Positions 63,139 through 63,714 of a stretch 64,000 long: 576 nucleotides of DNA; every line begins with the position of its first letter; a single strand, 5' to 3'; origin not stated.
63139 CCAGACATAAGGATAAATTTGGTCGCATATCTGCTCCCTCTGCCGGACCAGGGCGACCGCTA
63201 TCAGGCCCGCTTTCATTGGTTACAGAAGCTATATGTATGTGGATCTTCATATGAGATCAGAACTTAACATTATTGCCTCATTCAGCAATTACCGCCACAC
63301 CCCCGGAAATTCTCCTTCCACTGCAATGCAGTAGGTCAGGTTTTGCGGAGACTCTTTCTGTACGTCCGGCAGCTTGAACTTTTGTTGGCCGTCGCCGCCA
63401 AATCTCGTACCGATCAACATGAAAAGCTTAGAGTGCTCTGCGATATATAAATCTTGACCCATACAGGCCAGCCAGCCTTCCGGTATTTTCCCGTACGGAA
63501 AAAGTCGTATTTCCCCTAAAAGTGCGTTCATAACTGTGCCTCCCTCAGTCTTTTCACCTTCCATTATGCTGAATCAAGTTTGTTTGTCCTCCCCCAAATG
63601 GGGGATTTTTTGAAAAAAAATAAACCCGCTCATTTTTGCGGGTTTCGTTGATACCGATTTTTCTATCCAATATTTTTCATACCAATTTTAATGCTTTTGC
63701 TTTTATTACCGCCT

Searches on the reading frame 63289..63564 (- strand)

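Call 30: search_protein_families(library=pfam, proteins=[window:63289-63564:-], max_evalue=0.001)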
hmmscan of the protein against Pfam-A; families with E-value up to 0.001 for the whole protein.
window:63289-63564:- (91 aa): 1 family
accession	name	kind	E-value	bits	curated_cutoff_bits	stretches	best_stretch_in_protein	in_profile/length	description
PF07484.17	Collar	-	3.6e-20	72.1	24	1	17-73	1-57/57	Phage Tail Collar Domain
